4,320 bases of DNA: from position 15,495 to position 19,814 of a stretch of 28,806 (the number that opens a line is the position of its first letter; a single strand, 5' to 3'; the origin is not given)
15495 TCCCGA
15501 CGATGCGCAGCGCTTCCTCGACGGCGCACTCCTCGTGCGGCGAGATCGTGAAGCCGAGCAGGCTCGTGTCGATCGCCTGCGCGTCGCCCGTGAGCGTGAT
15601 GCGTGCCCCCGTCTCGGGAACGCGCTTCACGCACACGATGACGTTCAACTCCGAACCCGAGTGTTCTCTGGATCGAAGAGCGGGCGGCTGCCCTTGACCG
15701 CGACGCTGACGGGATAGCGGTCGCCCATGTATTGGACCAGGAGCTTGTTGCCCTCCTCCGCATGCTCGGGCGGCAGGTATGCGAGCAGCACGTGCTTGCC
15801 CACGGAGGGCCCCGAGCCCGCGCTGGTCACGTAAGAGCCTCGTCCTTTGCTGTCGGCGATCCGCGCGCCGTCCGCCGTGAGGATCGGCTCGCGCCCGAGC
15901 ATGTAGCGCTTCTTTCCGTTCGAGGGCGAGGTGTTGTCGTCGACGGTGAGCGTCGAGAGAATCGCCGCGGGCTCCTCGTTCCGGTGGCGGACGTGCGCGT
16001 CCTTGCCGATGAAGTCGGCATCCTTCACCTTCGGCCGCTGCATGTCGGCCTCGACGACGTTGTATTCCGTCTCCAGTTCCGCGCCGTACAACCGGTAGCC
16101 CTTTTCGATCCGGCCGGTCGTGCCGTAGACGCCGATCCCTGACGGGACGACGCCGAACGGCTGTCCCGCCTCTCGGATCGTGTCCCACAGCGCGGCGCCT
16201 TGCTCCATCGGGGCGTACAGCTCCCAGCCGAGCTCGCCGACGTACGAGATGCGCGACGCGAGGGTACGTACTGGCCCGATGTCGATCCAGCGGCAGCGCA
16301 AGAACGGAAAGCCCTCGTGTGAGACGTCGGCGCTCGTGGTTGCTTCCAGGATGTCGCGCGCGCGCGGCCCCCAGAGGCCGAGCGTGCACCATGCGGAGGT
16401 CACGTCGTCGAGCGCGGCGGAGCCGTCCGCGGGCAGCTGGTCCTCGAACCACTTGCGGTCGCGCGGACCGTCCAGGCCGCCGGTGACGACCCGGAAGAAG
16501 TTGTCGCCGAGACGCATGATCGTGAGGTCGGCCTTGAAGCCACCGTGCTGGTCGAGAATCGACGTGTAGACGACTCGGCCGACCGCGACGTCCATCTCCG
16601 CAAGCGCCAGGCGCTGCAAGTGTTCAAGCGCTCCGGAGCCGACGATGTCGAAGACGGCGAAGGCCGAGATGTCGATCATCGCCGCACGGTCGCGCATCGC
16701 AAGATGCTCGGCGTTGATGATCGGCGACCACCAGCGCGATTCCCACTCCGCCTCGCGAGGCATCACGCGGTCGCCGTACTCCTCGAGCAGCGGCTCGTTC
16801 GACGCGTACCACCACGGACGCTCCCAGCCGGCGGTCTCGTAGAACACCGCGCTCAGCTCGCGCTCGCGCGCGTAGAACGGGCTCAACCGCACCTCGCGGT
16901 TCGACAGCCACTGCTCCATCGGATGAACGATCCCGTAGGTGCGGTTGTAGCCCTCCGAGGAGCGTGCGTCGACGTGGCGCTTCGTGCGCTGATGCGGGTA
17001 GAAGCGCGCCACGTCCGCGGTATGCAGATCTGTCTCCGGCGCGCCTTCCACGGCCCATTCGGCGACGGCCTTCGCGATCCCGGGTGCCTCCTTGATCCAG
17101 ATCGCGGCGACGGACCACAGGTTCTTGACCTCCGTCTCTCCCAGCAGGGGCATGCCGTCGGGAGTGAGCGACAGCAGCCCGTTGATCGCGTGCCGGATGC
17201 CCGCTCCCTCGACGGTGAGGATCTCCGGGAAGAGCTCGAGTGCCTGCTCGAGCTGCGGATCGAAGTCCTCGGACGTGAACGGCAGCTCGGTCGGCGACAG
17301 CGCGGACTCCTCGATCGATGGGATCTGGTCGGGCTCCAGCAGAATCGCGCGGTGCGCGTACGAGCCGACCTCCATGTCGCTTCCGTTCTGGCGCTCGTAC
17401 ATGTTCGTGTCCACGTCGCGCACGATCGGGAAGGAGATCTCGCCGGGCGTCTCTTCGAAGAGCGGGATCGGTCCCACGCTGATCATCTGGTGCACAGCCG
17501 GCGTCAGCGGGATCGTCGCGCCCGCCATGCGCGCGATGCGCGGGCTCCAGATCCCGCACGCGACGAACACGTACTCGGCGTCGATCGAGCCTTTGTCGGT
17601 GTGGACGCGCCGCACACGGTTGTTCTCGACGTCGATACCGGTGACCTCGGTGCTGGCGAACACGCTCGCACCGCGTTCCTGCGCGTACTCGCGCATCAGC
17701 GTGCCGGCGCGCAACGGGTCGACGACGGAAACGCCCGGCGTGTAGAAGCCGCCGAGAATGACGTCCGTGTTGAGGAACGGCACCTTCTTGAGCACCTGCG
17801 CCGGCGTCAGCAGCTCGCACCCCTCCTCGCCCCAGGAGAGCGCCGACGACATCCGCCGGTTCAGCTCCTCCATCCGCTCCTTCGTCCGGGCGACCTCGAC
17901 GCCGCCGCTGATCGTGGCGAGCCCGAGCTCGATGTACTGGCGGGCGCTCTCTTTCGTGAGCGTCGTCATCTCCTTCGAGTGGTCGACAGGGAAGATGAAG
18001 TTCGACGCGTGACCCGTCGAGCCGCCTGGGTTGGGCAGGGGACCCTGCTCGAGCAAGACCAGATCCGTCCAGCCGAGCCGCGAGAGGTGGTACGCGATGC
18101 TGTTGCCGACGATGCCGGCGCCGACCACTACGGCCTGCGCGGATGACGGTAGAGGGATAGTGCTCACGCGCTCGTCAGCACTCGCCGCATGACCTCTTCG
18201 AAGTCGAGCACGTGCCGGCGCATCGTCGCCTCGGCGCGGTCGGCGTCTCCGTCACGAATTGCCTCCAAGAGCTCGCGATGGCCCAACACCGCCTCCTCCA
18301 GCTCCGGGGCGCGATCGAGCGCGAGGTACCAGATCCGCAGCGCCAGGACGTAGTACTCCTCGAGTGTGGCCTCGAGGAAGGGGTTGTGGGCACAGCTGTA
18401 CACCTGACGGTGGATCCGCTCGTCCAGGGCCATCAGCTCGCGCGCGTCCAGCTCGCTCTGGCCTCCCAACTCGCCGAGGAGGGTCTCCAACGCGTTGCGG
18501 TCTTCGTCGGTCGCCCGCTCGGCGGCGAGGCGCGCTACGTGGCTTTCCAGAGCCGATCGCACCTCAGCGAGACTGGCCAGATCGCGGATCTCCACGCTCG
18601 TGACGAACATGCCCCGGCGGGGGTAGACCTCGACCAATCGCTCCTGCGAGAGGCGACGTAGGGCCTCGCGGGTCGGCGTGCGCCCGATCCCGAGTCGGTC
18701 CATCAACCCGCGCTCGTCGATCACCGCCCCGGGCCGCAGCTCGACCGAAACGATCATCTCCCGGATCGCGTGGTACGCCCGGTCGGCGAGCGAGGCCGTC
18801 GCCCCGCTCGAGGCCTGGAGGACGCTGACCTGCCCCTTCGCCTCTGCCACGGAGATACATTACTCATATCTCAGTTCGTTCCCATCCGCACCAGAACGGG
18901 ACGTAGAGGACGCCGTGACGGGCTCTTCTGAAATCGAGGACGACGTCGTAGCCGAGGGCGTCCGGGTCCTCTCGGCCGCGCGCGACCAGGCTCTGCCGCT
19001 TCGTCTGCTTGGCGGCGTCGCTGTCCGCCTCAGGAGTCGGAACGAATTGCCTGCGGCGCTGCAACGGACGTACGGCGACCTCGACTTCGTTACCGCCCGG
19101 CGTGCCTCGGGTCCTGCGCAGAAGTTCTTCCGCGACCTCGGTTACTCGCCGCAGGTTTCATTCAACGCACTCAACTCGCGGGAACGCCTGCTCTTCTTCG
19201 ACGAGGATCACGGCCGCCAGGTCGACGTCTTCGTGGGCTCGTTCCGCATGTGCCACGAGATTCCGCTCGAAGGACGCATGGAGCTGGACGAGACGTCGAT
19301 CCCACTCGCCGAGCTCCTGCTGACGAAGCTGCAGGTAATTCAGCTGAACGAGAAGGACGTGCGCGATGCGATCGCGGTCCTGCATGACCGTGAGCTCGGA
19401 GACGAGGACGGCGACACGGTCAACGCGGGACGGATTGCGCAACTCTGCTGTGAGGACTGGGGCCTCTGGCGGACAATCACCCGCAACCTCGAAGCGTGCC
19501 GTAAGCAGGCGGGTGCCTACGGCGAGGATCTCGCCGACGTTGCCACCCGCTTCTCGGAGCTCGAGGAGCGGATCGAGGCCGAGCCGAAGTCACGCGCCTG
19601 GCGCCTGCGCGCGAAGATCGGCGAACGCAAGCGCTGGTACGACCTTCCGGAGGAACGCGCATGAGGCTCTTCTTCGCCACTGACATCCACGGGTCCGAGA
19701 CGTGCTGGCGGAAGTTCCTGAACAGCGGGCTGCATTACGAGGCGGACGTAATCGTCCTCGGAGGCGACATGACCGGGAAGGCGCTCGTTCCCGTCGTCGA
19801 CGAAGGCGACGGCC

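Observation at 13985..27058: Bidirectional GntR-centred island encoding a nearly complete choline to betaine to dimethylglycine/sarcosine pathway with a non-canonical core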

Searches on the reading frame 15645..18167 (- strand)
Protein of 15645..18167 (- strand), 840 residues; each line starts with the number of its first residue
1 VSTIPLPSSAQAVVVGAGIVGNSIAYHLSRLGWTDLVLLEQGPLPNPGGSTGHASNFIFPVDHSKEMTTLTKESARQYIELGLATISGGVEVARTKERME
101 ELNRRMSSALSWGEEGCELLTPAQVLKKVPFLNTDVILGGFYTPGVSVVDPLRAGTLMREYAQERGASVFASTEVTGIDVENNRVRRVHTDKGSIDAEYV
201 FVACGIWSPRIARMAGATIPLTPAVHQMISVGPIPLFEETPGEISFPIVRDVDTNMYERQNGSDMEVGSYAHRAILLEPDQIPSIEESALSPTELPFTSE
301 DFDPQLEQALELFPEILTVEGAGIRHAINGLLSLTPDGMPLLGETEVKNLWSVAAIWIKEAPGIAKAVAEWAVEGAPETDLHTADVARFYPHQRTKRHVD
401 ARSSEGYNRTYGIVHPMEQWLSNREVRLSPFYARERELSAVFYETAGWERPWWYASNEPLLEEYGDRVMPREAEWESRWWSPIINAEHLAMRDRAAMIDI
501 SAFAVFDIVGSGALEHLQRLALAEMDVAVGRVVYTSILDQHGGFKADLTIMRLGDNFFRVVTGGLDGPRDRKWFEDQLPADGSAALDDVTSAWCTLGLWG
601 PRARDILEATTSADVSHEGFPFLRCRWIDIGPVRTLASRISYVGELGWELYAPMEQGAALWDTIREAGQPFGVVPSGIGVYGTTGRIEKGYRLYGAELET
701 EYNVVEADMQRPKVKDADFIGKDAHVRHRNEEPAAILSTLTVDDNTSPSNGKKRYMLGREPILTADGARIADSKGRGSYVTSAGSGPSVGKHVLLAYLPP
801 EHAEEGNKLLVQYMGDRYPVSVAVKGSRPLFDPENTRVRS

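Call 3: search_protein_families(library=pfam, proteins=[window:15645-18167:-])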
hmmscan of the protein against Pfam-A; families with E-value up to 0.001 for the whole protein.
window:15645-18167:- (840 aa): 7 families
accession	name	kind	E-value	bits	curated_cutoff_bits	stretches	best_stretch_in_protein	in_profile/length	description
PF01571.26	GCV_T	-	2.1e-67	227.5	25.6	1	431-710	1-253/255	Aminomethyltransferase folate-binding domain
PF01266.30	DAO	-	1.7e-53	182.8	27.9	1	12-371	2-353/353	FAD dependent oxidoreductase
PF16350.10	FAO_M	-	1.6e-17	63.8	27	1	374-429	1-56/56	FAD dependent oxidoreductase central domain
PF08669.17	GCV_T_C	-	1.3e-09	38.3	25.9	1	766-823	17-74/80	Glycine cleavage T-protein C-terminal barrel domain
PF13738.12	Pyr_redox_3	-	1.2e-06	28.4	30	1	158-218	87-147/305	Pyridine nucleotide-disulphide oxidoreductase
PF07992.20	Pyr_redox_2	-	8e-05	22.6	26.1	0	154-206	185-237/291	Pyridine nucleotide-disulphide oxidoreductase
PF01494.25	FAD_binding_3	-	0.00092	19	22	0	155-209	103-162/349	FAD binding domain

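Call 4: search_protein_families(library=ncbifam, proteins=[window:15645-18167:-])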
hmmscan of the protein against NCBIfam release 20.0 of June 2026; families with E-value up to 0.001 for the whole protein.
window:15645-18167:- (840 aa): 26 families (the best 25 are shown)
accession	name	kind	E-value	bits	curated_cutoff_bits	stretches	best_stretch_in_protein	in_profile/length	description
TIGR01372.1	soxA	subfamily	3.2e-46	157.6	1164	1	426-839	607-995/996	sarcosine oxidase subunit alpha family protein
NF001567.0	PRK00389.1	subfamily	1.7e-43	148.9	300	1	484-823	34-348/359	glycine cleavage system aminomethyltransferase GcvT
NF053776.1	TmaoDeMthMsil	equivalog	4.7e-43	147.7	1100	1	486-840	420-763/763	trimethylamine N-oxide demethylase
TIGR00528.1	gcvT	equivalog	4.7e-38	131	235.85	1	485-823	33-355/362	glycine cleavage system aminomethyltransferase GcvT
NF010093.0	PRK13579.1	equivalog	6.8e-29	100.8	459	1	485-823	42-359/371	glycine cleavage system aminomethyltransferase GcvT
NF001933.0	PRK00711.1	subfamily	9.7e-20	71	383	1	86-224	134-273/429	D-amino acid dehydrogenase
TIGR03364.1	HpnW_proposed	hypoth_equivalog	8.9e-18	64.5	285.1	1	12-232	3-221/365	TIGR03364 family FAD-dependent oxidoreductase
TIGR02352.1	thiamin_ThiO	equivalog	2.3e-17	63.1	250.8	1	13-220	2-214/351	glycine oxidase ThiO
TIGR01373.1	soxB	subfamily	4.4e-16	58.7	529.45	1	11-230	32-262/407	sarcosine oxidase subunit beta family protein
NF008425.0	PRK11259.1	equivalog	1.4e-15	57.1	257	1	10-214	5-211/377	N-methyl-L-tryptophan oxidase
NF009133.0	PRK12486.1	equivalog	3e-15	56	410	1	485-813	45-354/369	dimethylsulfoniopropionate demethylase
NF033460.1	glycerol3P_ox_II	equivalog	2.4e-12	46.7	460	1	12-217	4-217/361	type 2 glycerol-3-phosphate oxidase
TIGR03377.1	glycerol3P_GlpA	equivalog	2.5e-10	39.5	552.8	1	118-229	110-225/530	anaerobic glycerol-3-phosphate dehydrogenase subunit GlpA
NF008726.1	PRK11728.1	equivalog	7.6e-10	38.2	299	1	11-219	2-213/389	L-2-hydroxyglutarate oxidase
TIGR01377.1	soxA_mon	subfamily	7.9e-10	38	479.65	1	12-224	3-216/381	amino oxidase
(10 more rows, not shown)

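Call 46: search_solved_structures(query=window:15645-18167:-, max_evalue=1e-20)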
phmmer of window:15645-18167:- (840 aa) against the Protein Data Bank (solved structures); distinct sequences matched with E-value up to 1e-20: 11.
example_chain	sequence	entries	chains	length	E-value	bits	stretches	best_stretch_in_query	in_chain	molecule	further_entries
1pj5_A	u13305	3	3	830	4.6e-160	537.7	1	8-839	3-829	N,N-dimethylglycine oxidase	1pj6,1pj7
3gsi_A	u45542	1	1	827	1.7e-158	532.5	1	11-839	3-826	N,N-dimethylglycine oxidase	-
5l46_A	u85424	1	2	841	2.4e-88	300.4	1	9-837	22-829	Dimethylglycine dehydrogenase, mitochondrial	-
4pab_A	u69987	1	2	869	4.5e-87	296.2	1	9-838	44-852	Dimethylglycine dehydrogenase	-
4p9s_A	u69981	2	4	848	1.7e-86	294.3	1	9-838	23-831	Dimethylglycine dehydrogenase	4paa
1yx2_A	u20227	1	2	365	1.4e-32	115.9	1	460-759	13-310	Aminomethyltransferase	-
2gag_A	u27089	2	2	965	8e-25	90.3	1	462-837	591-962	heterotetrameric sarcosine oxidase alpha-subunit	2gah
1vrq_A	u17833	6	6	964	1.6e-24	89.3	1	459-837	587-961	Sarcosine oxidase alpha subunit | Subunit alpha of sarcosine oxidase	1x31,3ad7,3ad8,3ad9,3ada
9q5a_A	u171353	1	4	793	3.5e-24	88.2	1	486-840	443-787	Trimethylamine N-oxide Demethylase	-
9q59_A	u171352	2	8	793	3.6e-24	88.2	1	486-840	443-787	trimethylamine N-oxide demethylase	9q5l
1v5v_A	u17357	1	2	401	3.2e-23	85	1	470-833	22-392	aminomethyltransferase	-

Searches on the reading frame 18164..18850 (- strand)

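Call 3: search_protein_families(library=pfam, proteins=[window:18164-18850:-])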
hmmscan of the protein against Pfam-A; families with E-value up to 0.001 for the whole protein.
window:18164-18850:- (228 aa): 2 families
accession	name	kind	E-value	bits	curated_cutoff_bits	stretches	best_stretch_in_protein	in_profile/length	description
PF07729.17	FCD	-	1.3e-27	97.2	24.3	1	94-214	2-123/125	FCD domain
PF00392.27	GntR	-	5.6e-18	64.8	27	1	21-83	1-64/64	Bacterial regulatory proteins, gntR family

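Call 4: search_protein_families(library=ncbifam, proteins=[window:18164-18850:-])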
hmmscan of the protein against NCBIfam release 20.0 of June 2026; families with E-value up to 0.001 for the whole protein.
window:18164-18850:- (228 aa): 12 families
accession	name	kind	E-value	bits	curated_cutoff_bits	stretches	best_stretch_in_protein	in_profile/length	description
TIGR03338.1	phnR_burk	equivalog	3.7e-24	85.5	271.5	1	20-215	11-207/212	phosphonate utilization associated transcriptional regulator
NF003011.0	PRK03837.1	subfamily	1.3e-20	74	260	2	88-216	101-228/241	transcriptional regulator NanR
NF008504.0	PRK11414.1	equivalog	5.8e-18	65.4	225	1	21-208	12-202/221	GntR family transcriptional regulator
NF008576.0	PRK11534.1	equivalog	2.2e-15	57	218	1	23-225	10-221/225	DNA-binding transcriptional regulator CsiR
NF007741.0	PRK10421.1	equivalog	2.5e-14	53.3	311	2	95-223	102-235/262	transcriptional regulator LldR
NF007442.0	PRK09990.1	equivalog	1.2e-12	47.9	301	1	18-213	8-227/256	transcriptional regulator GlcC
NF007001.0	PRK09464.1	equivalog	9.7e-09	35.2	330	1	20-221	10-232/254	pyruvate dehydrogenase complex transcriptional repressor PdhR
TIGR02018.2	his_ut_repres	equivalog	1.1e-05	24.9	220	1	27-122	6-103/226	histidine utilization transcriptional repressor HutC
NF007588.0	PRK10225.1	equivalog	1.9e-05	24.1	442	0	28-225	17-232/257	Uxu operon transcriptional regulator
NF003444.0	PRK04984.1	equivalog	0.0001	21.9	189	0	25-70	12-58/239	fatty acid metabolism transcriptional regulator FadR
TIGR02812.1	fadR_gamma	equivalog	0.00015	21.5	249.2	0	26-70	12-57/235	fatty acid metabolism transcriptional regulator FadR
NF052282.1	PLP_TF_PdxR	equivalog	0.00017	20.8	320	1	22-93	3-75/448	MocR-like pyridoxine biosynthesis transcription factor PdxR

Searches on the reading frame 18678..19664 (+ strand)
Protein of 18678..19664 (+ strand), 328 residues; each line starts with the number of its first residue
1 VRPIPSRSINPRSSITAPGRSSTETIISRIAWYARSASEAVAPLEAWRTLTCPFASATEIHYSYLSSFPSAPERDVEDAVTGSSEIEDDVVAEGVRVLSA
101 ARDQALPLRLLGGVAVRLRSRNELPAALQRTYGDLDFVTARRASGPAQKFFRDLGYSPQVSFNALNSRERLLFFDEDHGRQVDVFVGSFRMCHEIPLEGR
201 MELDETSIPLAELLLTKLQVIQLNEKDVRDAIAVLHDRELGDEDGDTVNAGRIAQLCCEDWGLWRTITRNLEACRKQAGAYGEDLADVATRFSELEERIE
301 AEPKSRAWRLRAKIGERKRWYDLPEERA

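Call 3: search_protein_families(library=pfam, proteins=[window:18678-19664:+])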
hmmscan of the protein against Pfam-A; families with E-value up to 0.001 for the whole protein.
window:18678-19664:+ (328 aa): 1 family
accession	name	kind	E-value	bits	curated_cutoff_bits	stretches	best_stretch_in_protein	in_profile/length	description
PF14907.12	NTP_transf_5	-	0.00091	19.3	31.2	0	90-184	56-141/249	Uncharacterised nucleotidyltransferase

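Call 4: search_protein_families(library=ncbifam, proteins=[window:18678-19664:+])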
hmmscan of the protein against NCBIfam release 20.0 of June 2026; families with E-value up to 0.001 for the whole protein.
window:18678-19664:+ (328 aa): 0 families

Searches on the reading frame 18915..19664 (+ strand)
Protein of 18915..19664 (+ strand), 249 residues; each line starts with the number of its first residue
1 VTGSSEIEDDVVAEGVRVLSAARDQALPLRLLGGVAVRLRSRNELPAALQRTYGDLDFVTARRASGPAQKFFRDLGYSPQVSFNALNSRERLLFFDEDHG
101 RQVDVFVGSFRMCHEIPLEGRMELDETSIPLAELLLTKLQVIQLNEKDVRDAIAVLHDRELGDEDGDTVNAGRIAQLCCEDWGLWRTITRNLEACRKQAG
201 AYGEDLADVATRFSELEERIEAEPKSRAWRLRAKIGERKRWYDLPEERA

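Call 53: search_solved_structures(query=window:18915-19664:+, max_evalue=10)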
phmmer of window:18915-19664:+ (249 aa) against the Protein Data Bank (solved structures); distinct sequences matched with E-value up to 10: 0.

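Call 54: find_homologous_proteins(query=window:18915-19664:+)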
Query window:18915-19664:+ (249 aa): 6090 proteins with E <= 0.001 among 8000 candidates; the best 120 are listed.
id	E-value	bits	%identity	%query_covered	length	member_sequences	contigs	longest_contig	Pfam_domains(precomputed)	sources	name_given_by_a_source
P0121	3.4e-157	539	98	100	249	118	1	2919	-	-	-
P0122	3.2e-148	510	94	99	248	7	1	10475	-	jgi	-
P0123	3.6e-148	510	93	99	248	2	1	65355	-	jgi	jgi:hypothetical protein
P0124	7.3e-145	499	91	99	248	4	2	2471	-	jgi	jgi:hypothetical protein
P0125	6.1e-143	493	89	99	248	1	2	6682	-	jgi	-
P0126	7.9e-143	492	88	99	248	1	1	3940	-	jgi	jgi:hypothetical protein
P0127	2.5e-142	490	89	99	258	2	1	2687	-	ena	-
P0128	9.5e-142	489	88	99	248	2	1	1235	PF14907.13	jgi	-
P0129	2.6e-141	487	89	99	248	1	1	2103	-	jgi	jgi:hypothetical protein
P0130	6.4e-141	486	89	99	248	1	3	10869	PF14907.13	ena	-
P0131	6.6e-141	486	87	99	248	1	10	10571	PF14907.13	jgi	jgi:hypothetical protein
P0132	7.3e-141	486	89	99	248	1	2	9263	PF14907.13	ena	-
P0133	8.2e-141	486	89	99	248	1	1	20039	PF14907.13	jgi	jgi:hypothetical protein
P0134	9.7e-141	485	88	99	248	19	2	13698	-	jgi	jgi:hypothetical protein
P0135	1.1e-140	485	88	99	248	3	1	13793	PF14907.13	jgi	jgi:hypothetical protein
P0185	4.4e-101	355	67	96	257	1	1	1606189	-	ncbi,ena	-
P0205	1.1e-98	348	62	98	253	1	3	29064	-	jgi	jgi:hypothetical protein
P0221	1.5e-97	344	64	98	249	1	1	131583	-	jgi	jgi:hypothetical protein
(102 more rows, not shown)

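Call 55: find_encoding_contigs(protein=P0185, flank=8000, max_places=1)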
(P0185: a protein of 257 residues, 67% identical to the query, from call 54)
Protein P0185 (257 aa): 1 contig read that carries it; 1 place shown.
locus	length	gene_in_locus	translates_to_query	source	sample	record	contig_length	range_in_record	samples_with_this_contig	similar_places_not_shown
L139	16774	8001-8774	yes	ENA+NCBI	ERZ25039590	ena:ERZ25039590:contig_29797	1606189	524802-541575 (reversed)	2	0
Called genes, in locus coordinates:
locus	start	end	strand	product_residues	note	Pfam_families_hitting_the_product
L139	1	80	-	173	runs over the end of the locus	PF02607:B12-binding_2, PF02310:B12-binding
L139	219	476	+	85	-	-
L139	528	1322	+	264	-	-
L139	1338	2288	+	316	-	-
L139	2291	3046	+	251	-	-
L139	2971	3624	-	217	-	PF01012:ETF (weak), PF00766:ETF_alpha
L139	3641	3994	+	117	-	-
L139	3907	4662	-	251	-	PF01012:ETF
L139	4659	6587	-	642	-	PF16350:FAO_M, PF01571:GCV_T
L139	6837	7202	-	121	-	PF01266:DAO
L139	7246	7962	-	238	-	PF00392:GntR, PF07729:FCD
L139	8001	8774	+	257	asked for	-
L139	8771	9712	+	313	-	PF12850:Metallophos_2 (faint), PF14582:Metallophos_3 (faint)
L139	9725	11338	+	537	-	PF13520:AA_permease_2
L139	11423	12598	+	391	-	PF00155:Aminotran_1_2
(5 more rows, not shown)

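Call 56: find_encoding_contigs(protein=P0221, flank=8000, max_places=1)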
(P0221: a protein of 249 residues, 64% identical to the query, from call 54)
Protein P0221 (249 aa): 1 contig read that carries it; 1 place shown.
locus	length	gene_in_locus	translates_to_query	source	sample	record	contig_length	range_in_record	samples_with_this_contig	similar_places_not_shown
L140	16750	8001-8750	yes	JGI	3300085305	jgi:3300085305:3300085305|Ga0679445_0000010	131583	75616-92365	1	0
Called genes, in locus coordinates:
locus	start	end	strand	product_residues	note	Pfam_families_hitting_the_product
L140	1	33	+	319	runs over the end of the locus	PF00248:Aldo_ket_red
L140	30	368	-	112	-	-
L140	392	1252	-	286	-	PF12679:ABC2_membrane_2, PF10920:DUF2705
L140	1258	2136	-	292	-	PF00005:ABC_tran, PF13304:AAA_21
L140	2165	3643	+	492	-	PF00324:AA_permease, PF13520:AA_permease_2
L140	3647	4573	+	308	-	PF03069:FmdA_AmdA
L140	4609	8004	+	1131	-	PF00211:Guanylate_cyc, PF13240:Zn_Ribbon_1 (weak), PF13191:AAA_16, PF13424:TPR_12 (faint)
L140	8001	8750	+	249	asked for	-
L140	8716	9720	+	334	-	PF14582:Metallophos_3 (faint), PF00149:Metallophos (faint)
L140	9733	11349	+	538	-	PF13520:AA_permease_2, PF00324:AA_permease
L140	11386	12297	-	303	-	PF01633:Choline_kinase, PF01636:APH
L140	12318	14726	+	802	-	PF00070:Pyr_redox (faint), PF00890:FAD_binding_2 (weak), PF01266:DAO, PF07992:Pyr_redox_2 (faint), PF01571:GCV_T, PF08669:GCV_T_C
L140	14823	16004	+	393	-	PF09338:Gly_reductase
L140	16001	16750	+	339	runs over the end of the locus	PF07355:GRDB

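Call 57: find_encoding_contigs(protein=P0205, flank=8000, max_places=1)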
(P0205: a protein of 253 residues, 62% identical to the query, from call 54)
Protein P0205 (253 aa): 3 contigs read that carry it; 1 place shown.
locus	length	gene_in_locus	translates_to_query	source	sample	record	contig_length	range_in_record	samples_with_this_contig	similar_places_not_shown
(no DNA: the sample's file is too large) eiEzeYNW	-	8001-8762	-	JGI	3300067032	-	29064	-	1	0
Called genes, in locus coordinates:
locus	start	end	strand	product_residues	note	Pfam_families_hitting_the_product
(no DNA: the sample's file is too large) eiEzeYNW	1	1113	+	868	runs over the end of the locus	PF13510:Fer2_4, PF07992:Pyr_redox_2 (faint), PF17806:SO_alpha_A3, PF01571:GCV_T, PF08669:GCV_T_C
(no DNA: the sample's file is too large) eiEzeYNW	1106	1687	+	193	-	PF04268:SoxG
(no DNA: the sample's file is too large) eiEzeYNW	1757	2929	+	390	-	PF01571:GCV_T, PF08669:GCV_T_C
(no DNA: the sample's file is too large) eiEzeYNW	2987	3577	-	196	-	PF04961:FTCD_C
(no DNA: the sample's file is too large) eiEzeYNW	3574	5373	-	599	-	PF01268:FTHFS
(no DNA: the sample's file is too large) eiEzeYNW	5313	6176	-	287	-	PF02219:MTHFR (weak)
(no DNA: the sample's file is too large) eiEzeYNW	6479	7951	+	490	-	PF00171:Aldedh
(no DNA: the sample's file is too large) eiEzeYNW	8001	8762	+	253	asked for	-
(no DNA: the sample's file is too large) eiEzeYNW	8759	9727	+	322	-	-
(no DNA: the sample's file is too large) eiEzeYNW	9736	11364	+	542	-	PF13520:AA_permease_2, PF00324:AA_permease (weak)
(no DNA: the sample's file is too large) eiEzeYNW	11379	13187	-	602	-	PF00664:ABC_membrane, PF00005:ABC_tran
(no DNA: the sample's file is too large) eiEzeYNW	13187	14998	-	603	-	PF00664:ABC_membrane, PF00005:ABC_tran, PF13191:AAA_16 (weak)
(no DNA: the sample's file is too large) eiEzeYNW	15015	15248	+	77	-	PF10041:DUF2277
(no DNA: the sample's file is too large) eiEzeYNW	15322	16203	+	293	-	PF04228:Zn_peptidase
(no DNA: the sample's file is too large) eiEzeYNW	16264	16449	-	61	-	?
